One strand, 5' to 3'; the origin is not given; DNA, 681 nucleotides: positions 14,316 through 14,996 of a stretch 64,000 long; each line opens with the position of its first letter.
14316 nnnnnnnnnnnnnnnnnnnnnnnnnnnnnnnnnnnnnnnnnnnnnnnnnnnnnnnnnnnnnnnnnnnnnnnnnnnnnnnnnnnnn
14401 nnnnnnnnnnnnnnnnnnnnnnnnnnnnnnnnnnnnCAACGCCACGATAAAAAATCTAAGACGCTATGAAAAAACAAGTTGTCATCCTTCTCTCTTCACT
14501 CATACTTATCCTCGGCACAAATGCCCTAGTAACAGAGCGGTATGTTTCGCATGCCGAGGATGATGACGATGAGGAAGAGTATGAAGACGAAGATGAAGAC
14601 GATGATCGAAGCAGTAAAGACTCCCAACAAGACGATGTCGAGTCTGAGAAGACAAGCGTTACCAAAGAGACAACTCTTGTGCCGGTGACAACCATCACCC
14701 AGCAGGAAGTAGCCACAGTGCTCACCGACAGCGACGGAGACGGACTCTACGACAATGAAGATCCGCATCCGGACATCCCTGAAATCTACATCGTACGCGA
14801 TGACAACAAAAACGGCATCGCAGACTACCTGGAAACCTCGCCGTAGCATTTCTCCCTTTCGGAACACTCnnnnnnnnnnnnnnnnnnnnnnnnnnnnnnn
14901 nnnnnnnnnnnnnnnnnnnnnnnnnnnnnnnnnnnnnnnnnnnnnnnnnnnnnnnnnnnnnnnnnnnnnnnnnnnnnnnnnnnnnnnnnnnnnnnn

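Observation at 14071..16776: Extracytoplasmic redox module: ApbE flavin transferase plus MsrQ-like di-heme membrane protein bearing secreted Ca-binding (TSP3-like) repeats, preceded by two small secreted or anchored acidic proteins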

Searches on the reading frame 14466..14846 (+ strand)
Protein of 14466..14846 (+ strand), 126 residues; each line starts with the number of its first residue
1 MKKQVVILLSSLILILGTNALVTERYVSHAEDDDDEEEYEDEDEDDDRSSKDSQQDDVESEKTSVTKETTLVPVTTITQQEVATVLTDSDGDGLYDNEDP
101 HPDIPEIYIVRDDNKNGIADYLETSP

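Call 3: search_protein_families(library=pfam, proteins=[window:14466-14846:+], max_evalue=0.1)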
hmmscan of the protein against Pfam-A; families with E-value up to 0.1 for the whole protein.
window:14466-14846:+ (126 aa): 7 families
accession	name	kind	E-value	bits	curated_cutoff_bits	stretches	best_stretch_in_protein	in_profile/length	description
PF08595.16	RXT2_N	-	0.012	16.1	22.3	1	27-78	47-96/144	RXT2-like, N-terminal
PF14851.11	FAM176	-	0.014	15.7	31.5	1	29-79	65-113/152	FAM176 family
PF12031.14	BAF250_C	-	0.036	13.8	21.1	1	11-80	31-95/257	SWI/SNF-like complex subunit BAF250/Osa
PF04931.18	DNA_pol_phi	-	0.055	12.1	27.6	1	30-90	646-699/765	DNA polymerase phi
PF04546.19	Sigma70_ner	-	0.064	13.6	29.7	1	30-80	39-89/210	Sigma-70, non-essential region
PF13897.11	GOLD_2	-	0.077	13.7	28.4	0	27-95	51-117/140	Golgi-dynamics membrane-trafficking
PF24871.1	Piezo_TM1-24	-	0.094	11.6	28.8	1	5-69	101-166/682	Piezo TM1-24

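Call 4: search_protein_families(library=ncbifam, proteins=[window:14466-14846:+], max_evalue=0.1)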
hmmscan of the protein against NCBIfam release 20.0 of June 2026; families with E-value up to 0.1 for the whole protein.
window:14466-14846:+ (126 aa): 2 families
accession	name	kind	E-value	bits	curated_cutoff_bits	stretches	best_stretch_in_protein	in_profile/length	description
NF040526.1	SCO0930_lipo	equivalog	0.037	13.2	275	1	14-96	13-95/311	SCO0930 family lipoprotein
NF038340.1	SAR2788_fam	subfamily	0.049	13.4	50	1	8-82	8-76/177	SAR2788 family putative toxin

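Call 59: search_protein_families(library=pfam, alignment_id=A3, max_evalue=0.1)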
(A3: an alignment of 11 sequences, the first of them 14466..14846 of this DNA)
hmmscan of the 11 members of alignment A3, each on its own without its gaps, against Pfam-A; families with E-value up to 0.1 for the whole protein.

A. member 1, window:14466-14846:+ (126 aa): 7 families
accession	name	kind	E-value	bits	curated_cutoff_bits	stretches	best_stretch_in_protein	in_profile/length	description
PF08595.16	RXT2_N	-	0.012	16.1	22.3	1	27-78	47-96/144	RXT2-like, N-terminal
PF14851.11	FAM176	-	0.014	15.7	31.5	1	29-79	65-113/152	FAM176 family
PF12031.14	BAF250_C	-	0.036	13.8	21.1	1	11-80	31-95/257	SWI/SNF-like complex subunit BAF250/Osa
PF04931.18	DNA_pol_phi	-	0.055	12.1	27.6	1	30-90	646-699/765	DNA polymerase phi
PF04546.19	Sigma70_ner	-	0.064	13.6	29.7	1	30-80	39-89/210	Sigma-70, non-essential region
PF13897.11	GOLD_2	-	0.077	13.7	28.4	0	27-95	51-117/140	Golgi-dynamics membrane-trafficking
PF24871.1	Piezo_TM1-24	-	0.094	11.6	28.8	1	5-69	101-166/682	Piezo TM1-24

B. families by the number of members that match (of 11 scanned): 24 families
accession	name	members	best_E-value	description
PF14851.11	FAM176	4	0.0031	FAM176 family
PF05642.16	Sporozoite_P67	2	0.0007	Sporozoite P67 surface antigen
PF04931.18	DNA_pol_phi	2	0.0013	DNA polymerase phi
PF22251.1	PFF1_TM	2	0.0038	Vacuolar membrane protease, transmembrane domain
PF06237.18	SLC52_ribofla_tr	2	0.0042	Solute carrier family 52, riboflavin transporter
PF13897.11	GOLD_2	2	0.0086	Golgi-dynamics membrane-trafficking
PF24871.1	Piezo_TM1-24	2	0.014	Piezo TM1-24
PF09026.15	CENP-B_dimeris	2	0.017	Centromere protein B dimerisation domain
PF12685.13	SpoIIIAH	1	0.0001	SpoIIIAH-like protein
PF01456.22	Mucin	1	0.00071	Mucin-like glycoprotein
PF13809.12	Tubulin_2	1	0.0019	Tubulin like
PF08595.16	RXT2_N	1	0.012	RXT2-like, N-terminal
PF02487.23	CLN3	1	0.033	CLN3 protein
PF12031.14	BAF250_C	1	0.036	SWI/SNF-like complex subunit BAF250/Osa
PF14333.11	DUF4389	1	0.045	Domain of unknown function (DUF4389)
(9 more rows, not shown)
